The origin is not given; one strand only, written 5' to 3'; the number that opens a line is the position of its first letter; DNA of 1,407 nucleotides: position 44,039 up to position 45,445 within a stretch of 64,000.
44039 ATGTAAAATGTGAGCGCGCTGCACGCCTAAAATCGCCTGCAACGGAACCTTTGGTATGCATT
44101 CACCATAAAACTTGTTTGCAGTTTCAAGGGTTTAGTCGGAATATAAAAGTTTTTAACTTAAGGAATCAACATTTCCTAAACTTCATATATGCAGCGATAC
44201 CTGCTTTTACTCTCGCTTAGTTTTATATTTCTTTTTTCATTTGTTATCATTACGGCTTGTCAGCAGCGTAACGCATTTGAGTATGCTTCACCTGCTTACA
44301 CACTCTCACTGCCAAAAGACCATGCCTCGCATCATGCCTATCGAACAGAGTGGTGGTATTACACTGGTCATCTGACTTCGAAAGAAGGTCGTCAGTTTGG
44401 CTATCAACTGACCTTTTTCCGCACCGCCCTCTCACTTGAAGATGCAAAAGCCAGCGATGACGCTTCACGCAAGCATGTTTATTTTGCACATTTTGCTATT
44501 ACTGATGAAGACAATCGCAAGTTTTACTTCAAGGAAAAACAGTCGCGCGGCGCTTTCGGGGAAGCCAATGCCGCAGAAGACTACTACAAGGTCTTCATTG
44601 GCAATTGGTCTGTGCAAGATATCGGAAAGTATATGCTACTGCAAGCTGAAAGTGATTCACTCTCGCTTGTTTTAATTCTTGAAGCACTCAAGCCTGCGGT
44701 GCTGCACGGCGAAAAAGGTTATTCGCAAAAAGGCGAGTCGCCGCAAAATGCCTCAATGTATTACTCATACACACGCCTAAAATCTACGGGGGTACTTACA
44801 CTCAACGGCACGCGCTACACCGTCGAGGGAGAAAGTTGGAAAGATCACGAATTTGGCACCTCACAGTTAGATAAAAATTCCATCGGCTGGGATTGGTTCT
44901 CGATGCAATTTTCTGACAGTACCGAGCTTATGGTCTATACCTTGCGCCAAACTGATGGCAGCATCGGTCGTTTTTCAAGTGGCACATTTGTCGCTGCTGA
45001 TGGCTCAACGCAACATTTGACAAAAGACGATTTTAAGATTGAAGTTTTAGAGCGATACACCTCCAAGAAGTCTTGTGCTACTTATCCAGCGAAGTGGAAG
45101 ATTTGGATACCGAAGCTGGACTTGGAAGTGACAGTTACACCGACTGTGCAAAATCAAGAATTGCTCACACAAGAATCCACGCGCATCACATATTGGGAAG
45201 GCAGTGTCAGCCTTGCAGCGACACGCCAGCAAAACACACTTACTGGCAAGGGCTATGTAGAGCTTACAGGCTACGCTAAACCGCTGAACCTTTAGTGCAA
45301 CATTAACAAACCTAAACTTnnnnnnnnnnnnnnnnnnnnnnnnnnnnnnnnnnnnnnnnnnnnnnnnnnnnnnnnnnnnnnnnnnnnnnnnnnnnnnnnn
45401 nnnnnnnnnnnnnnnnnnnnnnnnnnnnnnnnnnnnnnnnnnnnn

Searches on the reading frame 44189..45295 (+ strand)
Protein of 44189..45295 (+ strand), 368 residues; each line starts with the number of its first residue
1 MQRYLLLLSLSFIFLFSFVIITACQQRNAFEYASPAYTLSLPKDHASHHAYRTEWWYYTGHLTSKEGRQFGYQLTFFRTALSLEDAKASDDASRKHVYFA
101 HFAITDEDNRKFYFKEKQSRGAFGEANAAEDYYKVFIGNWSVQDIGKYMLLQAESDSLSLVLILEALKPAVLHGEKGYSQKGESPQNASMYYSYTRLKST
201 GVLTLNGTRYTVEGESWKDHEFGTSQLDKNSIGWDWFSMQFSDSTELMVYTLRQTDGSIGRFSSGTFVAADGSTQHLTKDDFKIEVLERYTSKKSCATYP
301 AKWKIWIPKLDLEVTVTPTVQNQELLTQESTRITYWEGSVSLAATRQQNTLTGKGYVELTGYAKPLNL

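Call 86: search_protein_families(library=pfam, proteins=[window:44189-45295:+], max_evalue=0.000001)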
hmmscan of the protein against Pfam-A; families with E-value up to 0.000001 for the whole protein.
window:44189-45295:+ (368 aa): 2 families
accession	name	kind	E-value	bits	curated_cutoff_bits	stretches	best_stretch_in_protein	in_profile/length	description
PF07143.17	CrtC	-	2.1e-55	188.4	22.5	1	53-224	1-168/168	CrtC N-terminal lipocalin domain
PF17186.10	Lipocalin_9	-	1.1e-42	145.7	26.2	1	228-362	2-131/131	Lipocalin-like domain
